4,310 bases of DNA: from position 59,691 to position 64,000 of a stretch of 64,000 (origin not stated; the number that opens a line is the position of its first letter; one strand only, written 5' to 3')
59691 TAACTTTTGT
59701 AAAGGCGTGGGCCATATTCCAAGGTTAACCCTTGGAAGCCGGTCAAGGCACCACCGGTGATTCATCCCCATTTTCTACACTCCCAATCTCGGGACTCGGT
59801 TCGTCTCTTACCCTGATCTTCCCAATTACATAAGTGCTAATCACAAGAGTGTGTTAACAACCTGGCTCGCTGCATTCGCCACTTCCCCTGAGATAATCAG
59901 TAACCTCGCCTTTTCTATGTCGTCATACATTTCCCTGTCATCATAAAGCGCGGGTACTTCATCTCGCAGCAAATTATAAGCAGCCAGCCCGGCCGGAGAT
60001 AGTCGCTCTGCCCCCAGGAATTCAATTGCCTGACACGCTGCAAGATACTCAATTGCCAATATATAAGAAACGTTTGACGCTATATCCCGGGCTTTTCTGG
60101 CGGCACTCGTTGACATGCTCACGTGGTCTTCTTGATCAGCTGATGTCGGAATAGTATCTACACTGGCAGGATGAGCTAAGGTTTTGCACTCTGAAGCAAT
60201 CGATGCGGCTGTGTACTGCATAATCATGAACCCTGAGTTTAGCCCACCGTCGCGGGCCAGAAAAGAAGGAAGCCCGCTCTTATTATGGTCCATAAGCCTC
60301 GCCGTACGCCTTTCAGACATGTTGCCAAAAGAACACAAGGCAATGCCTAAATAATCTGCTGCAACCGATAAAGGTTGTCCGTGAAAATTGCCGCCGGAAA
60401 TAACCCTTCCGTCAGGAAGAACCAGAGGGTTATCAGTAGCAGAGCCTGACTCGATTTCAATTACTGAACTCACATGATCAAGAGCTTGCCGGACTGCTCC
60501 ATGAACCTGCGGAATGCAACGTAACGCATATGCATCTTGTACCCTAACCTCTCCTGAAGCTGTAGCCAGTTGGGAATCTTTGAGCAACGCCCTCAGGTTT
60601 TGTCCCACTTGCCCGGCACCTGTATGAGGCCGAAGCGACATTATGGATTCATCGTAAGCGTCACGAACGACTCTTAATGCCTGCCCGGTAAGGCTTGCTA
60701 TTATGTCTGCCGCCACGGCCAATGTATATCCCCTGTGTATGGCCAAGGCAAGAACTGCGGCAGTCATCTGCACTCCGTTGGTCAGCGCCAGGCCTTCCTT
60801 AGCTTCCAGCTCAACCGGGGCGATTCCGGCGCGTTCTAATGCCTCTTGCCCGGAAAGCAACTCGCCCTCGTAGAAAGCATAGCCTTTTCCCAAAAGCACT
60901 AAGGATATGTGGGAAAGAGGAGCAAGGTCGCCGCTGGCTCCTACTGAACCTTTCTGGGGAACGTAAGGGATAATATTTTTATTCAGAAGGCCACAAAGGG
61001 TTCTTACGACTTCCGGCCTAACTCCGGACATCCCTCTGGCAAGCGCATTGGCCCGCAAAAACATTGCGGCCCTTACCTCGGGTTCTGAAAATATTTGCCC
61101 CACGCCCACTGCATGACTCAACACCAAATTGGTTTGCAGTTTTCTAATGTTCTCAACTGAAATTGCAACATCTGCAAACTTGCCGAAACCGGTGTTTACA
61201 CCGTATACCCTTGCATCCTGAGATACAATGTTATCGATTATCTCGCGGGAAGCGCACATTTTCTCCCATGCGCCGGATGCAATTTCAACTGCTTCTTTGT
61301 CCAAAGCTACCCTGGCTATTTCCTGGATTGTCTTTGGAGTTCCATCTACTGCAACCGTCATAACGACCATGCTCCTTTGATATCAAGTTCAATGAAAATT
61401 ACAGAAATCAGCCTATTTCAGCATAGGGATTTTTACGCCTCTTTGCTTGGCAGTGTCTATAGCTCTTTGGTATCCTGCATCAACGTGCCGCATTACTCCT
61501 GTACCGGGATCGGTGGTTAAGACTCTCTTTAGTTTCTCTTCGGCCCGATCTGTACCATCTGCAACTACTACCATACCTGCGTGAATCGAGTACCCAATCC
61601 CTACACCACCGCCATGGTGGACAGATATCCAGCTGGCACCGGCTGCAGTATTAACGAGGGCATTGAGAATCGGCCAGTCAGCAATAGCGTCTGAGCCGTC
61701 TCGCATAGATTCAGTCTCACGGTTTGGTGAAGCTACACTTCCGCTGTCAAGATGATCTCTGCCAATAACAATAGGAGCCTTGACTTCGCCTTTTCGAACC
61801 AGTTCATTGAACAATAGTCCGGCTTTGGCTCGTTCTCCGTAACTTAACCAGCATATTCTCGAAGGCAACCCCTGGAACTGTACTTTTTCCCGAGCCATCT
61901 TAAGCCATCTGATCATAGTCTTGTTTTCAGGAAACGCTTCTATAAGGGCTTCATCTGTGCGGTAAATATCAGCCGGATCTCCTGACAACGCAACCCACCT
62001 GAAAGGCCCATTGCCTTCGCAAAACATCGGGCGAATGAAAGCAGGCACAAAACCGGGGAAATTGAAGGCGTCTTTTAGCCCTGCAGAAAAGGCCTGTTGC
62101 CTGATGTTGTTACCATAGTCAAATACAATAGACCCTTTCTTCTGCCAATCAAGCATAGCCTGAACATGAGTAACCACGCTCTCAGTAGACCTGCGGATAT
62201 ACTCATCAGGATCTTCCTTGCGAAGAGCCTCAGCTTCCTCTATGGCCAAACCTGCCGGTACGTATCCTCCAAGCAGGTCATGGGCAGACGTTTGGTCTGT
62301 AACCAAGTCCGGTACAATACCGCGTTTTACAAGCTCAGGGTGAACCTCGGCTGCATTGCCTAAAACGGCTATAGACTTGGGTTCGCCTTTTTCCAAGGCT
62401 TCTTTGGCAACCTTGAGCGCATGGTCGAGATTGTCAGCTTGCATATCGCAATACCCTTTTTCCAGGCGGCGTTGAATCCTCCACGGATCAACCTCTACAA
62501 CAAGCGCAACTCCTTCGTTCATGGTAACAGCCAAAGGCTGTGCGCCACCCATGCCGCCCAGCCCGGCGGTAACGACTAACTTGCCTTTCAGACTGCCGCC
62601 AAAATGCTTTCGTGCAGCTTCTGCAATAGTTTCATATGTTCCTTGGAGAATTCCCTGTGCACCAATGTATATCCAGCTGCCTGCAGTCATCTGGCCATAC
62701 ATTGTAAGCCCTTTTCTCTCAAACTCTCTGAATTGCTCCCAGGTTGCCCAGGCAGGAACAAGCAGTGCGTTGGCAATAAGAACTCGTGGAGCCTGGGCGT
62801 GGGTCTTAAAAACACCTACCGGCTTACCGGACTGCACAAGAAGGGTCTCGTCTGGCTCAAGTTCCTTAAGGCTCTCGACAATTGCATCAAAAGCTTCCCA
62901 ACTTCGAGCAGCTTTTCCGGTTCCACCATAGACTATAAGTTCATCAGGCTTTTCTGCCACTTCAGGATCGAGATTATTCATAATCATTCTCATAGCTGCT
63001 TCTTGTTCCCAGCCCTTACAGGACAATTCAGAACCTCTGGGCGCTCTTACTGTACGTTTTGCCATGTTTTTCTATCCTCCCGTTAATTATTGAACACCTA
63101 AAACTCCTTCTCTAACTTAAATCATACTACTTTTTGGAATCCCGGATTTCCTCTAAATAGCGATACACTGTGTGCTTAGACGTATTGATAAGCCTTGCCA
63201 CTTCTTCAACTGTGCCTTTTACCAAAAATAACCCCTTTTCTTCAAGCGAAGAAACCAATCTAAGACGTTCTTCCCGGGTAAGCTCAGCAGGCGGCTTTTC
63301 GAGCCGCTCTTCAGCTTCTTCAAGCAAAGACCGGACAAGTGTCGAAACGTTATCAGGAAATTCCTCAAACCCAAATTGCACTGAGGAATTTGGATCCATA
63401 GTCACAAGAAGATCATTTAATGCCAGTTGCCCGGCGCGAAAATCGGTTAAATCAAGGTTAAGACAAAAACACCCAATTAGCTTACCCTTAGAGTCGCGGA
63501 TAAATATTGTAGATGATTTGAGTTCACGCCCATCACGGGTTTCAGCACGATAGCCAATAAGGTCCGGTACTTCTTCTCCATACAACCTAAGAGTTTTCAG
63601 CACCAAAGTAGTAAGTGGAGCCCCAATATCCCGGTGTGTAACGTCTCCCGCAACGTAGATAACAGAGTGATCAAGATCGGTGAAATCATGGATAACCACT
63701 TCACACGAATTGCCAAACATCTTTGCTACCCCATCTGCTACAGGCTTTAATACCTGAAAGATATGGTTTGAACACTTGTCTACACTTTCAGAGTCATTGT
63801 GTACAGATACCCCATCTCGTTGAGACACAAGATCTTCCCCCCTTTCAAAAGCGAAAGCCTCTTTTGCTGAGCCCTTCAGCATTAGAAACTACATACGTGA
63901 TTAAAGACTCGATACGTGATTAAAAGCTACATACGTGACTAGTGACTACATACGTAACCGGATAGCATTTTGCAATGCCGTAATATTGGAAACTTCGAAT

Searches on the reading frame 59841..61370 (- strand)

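Call 9: search_protein_families(library=pfam, proteins=[window:59841-61370:-], max_evalue=0.00001)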
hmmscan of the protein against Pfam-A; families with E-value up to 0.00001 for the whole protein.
window:59841-61370:- (509 aa): 1 family
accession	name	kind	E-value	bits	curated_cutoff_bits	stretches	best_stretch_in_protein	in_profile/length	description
PF00221.24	Lyase_aromatic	-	5e-184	612.8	27.3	1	14-469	2-465/466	Aromatic amino acid lyase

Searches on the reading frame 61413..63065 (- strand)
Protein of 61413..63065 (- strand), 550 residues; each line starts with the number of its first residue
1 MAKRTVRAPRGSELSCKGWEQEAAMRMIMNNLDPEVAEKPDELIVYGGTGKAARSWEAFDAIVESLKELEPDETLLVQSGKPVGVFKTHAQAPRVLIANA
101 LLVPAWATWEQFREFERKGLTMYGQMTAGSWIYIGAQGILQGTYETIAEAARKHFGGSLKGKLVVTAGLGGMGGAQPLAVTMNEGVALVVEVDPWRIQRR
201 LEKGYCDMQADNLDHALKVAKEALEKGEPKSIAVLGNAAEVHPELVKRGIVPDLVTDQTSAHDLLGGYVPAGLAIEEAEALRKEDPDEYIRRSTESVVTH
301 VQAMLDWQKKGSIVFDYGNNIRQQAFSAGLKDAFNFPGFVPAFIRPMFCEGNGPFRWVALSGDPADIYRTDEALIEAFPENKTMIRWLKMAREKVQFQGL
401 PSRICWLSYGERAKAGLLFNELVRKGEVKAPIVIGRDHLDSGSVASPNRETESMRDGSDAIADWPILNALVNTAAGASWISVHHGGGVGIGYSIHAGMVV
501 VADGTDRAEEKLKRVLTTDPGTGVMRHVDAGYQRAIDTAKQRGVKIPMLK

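Call 9: search_protein_families(library=pfam, proteins=[window:61413-63065:-], max_evalue=0.00001)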
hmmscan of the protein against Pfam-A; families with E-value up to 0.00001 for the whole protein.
window:61413-63065:- (550 aa): 3 families
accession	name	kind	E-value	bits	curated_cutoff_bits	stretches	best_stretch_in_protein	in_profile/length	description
PF17392.7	Urocanase_C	-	7.5e-96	319.6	23.6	1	346-540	1-195/196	Urocanase C-terminal domain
PF01175.24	Urocanase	-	4.9e-93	311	23.2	1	135-343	1-209/209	Urocanase Rossmann-like domain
PF17391.7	Urocanase_N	-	2.6e-63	211.9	23.2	1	6-132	1-127/127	Urocanase N-terminal domain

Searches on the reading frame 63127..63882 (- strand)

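Call 9: search_protein_families(library=pfam, proteins=[window:63127-63882:-], max_evalue=0.00001)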
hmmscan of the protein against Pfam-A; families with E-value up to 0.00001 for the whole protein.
window:63127-63882:- (251 aa): 2 families
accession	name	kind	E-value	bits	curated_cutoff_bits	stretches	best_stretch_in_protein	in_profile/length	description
PF08348.17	PAS_6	-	1.4e-36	125.3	27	1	44-150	3-111/115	YheO-like PAS domain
PF13309.12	HTH_22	-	5.1e-21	74.9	29.6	1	183-243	2-62/63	HTH domain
